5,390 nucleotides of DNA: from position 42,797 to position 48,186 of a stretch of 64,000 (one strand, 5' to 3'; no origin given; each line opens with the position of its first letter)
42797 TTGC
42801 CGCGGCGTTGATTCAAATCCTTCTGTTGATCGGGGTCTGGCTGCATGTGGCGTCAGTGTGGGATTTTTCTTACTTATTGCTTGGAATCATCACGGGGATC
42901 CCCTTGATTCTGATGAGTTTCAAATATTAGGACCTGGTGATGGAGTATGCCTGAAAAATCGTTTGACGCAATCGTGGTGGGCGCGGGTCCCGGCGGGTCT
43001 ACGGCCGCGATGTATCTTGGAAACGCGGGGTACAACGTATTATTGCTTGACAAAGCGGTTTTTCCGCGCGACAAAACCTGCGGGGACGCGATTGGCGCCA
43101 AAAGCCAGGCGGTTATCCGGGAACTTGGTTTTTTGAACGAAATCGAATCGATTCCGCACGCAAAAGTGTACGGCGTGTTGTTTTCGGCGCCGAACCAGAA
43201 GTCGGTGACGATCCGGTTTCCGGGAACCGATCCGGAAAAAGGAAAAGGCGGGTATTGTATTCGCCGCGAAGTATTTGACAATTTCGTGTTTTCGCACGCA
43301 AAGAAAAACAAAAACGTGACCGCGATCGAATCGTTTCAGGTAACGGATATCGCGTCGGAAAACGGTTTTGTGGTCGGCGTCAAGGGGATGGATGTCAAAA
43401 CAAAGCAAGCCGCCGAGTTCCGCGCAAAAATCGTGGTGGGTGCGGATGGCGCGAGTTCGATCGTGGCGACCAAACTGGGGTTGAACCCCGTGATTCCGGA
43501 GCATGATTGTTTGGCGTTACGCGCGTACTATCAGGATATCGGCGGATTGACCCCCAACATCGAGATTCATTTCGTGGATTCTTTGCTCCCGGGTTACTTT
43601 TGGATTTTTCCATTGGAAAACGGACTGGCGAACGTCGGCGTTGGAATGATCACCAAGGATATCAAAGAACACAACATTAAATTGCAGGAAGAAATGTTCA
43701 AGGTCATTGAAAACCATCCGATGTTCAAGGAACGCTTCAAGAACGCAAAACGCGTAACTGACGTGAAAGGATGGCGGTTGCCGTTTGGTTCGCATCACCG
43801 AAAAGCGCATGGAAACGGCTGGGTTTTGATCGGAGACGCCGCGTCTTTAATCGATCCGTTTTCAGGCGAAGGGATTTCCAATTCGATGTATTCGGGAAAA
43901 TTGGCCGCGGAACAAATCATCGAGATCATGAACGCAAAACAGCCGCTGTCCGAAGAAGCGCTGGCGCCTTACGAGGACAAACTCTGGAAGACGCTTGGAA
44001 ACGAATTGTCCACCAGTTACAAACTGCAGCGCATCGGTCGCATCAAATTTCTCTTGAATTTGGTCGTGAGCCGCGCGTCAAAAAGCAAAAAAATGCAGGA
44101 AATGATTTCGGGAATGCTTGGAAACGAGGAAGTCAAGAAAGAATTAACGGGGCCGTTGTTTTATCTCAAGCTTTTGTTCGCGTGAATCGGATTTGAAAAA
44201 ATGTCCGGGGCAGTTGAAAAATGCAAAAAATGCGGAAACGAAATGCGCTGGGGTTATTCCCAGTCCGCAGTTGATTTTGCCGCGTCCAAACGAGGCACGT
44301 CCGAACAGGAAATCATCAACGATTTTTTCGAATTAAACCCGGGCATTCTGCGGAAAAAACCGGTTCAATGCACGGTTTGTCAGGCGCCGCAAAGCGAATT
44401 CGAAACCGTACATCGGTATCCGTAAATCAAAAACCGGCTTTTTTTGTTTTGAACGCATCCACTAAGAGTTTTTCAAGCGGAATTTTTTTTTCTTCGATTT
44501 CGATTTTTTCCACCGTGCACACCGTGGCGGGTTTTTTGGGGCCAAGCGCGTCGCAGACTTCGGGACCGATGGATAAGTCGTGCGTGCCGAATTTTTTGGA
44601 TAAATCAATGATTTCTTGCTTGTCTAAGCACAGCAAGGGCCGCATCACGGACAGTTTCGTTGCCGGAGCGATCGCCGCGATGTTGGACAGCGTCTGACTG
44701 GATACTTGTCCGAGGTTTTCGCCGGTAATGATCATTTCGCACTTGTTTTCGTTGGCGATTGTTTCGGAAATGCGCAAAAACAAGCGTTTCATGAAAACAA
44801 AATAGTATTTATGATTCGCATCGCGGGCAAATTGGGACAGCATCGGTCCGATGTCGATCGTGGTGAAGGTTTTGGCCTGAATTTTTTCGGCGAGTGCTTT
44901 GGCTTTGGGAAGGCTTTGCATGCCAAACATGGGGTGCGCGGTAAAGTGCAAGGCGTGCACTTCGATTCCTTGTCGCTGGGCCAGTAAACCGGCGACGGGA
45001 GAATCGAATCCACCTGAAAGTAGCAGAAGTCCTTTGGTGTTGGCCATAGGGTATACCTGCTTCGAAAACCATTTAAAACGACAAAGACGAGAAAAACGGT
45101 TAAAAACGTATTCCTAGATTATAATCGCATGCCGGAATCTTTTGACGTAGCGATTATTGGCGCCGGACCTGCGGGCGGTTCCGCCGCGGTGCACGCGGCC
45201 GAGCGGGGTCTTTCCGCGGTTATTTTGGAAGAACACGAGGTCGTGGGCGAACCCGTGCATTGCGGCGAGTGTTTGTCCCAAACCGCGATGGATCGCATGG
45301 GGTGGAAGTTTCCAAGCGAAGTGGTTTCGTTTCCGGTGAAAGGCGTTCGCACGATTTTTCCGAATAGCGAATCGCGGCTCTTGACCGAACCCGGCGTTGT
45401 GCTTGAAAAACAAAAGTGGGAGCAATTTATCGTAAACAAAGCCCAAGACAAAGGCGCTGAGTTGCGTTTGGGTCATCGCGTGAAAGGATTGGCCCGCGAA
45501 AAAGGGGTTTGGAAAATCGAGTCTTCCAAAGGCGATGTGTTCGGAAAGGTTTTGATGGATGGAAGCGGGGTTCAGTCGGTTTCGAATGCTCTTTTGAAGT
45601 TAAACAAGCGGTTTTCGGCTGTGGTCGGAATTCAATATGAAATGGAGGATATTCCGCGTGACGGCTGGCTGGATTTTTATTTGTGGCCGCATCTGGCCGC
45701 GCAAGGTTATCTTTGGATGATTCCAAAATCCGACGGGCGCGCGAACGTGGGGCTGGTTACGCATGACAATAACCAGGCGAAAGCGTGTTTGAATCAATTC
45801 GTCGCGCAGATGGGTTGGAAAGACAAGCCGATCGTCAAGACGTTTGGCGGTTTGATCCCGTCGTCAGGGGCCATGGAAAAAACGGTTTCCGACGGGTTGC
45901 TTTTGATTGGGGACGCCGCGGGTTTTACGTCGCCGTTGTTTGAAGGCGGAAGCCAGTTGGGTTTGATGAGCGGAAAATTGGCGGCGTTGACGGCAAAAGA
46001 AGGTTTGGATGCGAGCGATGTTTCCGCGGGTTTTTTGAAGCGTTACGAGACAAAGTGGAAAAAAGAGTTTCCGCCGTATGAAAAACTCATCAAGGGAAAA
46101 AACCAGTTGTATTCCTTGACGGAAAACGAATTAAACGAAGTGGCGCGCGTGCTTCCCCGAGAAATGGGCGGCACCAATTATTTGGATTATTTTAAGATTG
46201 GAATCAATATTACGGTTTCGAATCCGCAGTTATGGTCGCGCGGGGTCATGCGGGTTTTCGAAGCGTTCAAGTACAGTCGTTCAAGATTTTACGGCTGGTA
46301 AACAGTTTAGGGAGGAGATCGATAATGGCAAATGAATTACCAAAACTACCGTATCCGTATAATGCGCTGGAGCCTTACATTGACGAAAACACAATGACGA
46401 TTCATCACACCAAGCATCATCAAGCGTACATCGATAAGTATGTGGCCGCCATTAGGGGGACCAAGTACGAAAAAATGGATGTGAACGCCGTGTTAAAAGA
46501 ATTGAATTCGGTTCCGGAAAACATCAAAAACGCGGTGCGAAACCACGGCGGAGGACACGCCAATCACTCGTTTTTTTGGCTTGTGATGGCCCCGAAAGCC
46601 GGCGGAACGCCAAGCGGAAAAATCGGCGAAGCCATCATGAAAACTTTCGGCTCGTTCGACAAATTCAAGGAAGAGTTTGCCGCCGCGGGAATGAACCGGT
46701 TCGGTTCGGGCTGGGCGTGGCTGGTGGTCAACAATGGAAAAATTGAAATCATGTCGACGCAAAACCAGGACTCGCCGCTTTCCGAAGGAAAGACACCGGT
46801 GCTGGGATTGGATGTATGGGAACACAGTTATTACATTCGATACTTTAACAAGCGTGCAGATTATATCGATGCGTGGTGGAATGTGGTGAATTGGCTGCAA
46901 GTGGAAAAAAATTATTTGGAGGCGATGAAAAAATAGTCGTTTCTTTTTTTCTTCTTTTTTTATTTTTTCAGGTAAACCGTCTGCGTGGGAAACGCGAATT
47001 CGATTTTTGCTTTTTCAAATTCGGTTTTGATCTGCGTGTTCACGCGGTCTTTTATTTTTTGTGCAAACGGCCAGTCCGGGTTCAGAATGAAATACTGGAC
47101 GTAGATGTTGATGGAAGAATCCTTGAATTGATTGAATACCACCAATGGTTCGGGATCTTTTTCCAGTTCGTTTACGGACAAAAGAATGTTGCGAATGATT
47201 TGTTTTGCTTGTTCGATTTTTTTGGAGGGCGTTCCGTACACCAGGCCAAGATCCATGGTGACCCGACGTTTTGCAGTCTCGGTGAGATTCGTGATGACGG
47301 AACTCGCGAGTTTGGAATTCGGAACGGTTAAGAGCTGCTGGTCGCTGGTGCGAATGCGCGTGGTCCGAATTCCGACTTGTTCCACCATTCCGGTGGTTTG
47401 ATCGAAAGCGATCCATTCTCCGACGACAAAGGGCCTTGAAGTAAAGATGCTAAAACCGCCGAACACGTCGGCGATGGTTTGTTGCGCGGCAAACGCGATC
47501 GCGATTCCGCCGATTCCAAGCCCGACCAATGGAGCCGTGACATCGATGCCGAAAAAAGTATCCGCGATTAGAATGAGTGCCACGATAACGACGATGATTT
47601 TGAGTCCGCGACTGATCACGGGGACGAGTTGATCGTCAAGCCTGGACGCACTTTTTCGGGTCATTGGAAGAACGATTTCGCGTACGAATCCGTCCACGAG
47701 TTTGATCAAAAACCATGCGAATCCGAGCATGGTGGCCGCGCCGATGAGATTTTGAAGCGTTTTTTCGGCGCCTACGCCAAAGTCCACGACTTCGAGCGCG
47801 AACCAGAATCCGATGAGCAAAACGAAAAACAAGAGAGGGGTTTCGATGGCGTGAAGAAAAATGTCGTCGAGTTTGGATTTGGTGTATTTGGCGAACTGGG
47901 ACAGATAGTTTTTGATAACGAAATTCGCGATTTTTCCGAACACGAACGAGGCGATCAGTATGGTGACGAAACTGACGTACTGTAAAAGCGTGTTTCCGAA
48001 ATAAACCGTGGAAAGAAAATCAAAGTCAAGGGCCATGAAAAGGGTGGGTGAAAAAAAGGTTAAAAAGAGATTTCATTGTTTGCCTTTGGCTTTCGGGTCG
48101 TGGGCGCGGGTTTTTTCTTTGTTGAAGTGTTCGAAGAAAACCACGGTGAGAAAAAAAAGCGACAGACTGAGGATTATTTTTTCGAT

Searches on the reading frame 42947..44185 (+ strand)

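Call 9: search_protein_families(library=pfam, proteins=[window:42947-44185:+], max_evalue=0.01)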
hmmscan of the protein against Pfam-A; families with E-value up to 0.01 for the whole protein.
window:42947-44185:+ (412 aa): 11 families
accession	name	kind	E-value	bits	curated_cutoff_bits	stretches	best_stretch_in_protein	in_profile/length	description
PF01494.25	FAD_binding_3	-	1.4e-14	54.5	22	1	7-329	3-323/349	FAD binding domain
PF01266.30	DAO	-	1.5e-07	31.8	27.9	1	7-40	1-34/353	FAD dependent oxidoreductase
PF22578.2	GGR_cat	-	2.9e-07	30.7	27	1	215-257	30-71/88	Geranylgeranyl reductase catalytic domain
PF01134.28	GIDA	-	5.4e-07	29.5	22.1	1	7-169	1-150/391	Glucose inhibited division protein A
PF04820.20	Trp_halogenase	-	1.4e-06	27.9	21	1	102-345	152-370/458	Tryptophan halogenase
PF07992.20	Pyr_redox_2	-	1e-05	25.6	26.1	1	7-173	2-113/291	Pyridine nucleotide-disulphide oxidoreductase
PF00890.30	FAD_binding_2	-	4.2e-05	23.3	20.4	1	7-37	1-31/414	FAD binding domain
PF13450.12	NAD_binding_8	-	6.1e-05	23.6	21.9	1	10-37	1-28/68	NAD(P)-binding Rossmann-like domain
PF12831.13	FAD_oxidored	-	0.0003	20.7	27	1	7-174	1-151/416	FAD dependent oxidoreductase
PF03486.20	HI0933_like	-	0.00034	20.6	50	1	7-38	2-33/244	HI0933-like protein Rossmann domain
PF01946.23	Thi4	-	0.0021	17.8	26.2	1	7-39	19-52/235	Thi4 family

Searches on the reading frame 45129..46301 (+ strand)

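Call 10: search_protein_families(library=pfam, proteins=[window:45129-46301:+], max_evalue=0.01)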
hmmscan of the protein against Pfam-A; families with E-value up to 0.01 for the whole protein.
window:45129-46301:+ (390 aa): 13 families
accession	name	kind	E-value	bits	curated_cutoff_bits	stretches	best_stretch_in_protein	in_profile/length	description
PF01266.30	DAO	-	4.4e-12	46.6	27.9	2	6-40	1-35/353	FAD dependent oxidoreductase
PF22578.2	GGR_cat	-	4.2e-09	36.6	27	1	166-241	4-86/88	Geranylgeranyl reductase catalytic domain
PF12831.13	FAD_oxidored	-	4.9e-07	29.8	27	1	6-147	1-145/416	FAD dependent oxidoreductase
PF05834.18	Lycopene_cycl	-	1.5e-06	28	23.4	1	6-269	1-270/380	Lycopene cyclase protein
PF07992.20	Pyr_redox_2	-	2.4e-06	27.6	26.1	1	5-111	1-97/291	Pyridine nucleotide-disulphide oxidoreductase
PF01494.25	FAD_binding_3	-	7.3e-06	25.9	22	1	5-55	2-51/349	FAD binding domain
PF13738.12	Pyr_redox_3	-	1.9e-05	24.5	30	1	9-140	2-126/305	Pyridine nucleotide-disulphide oxidoreductase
PF03486.20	HI0933_like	-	2e-05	24.6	50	1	6-41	2-37/244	HI0933-like protein Rossmann domain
PF00890.30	FAD_binding_2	-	2.4e-05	24.2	20.4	1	6-40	1-35/414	FAD binding domain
PF04820.20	Trp_halogenase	-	8.5e-05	22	21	1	92-290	155-356/458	Tryptophan halogenase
PF13450.12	NAD_binding_8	-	0.00011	22.9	21.9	1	9-40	1-32/68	NAD(P)-binding Rossmann-like domain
PF01946.23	Thi4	-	0.00061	19.5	26.2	1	5-46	18-60/235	Thi4 family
PF01134.28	GIDA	-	0.0068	16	22.1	0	6-35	1-30/391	Glucose inhibited division protein A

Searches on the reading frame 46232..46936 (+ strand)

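Call 10: search_protein_families(library=pfam, proteins=[window:46232-46936:+], max_evalue=0.01)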
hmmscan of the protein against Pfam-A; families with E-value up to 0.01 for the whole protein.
window:46232-46936:+ (234 aa): 2 families
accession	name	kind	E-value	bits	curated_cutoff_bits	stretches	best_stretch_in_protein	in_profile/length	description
PF02777.23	Sod_Fe_C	-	5.4e-42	142.4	20.9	1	127-227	1-102/102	Iron/manganese superoxide dismutases, C-terminal domain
PF00081.27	Sod_Fe_N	-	2.7e-27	95.5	27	1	35-119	3-81/82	Iron/manganese superoxide dismutases, alpha-hairpin domain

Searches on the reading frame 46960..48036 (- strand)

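Call 10: search_protein_families(library=pfam, proteins=[window:46960-48036:-], max_evalue=0.01)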
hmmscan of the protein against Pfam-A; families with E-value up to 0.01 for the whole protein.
window:46960-48036:- (358 aa): 4 families
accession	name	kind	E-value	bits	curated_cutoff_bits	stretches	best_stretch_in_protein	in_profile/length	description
PF00924.24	MS_channel_2nd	-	1.7e-21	76.5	20.2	1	187-252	2-67/68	Mechanosensitive ion channel, beta-domain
PF21082.3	MS_channel_3rd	-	7.5e-16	58.8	21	1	259-347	1-88/88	Mechanosensitive ion channel MscS, C-terminal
PF21088.3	MS_channel_1st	-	0.00017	21.9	23.1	1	145-185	2-42/42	Mechanosensitive ion channel, transmembrane helices 2/3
PF06455.17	NADH5_C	-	0.00086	19.4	28.2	1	69-135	68-133/181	NADH dehydrogenase subunit 5 C-terminus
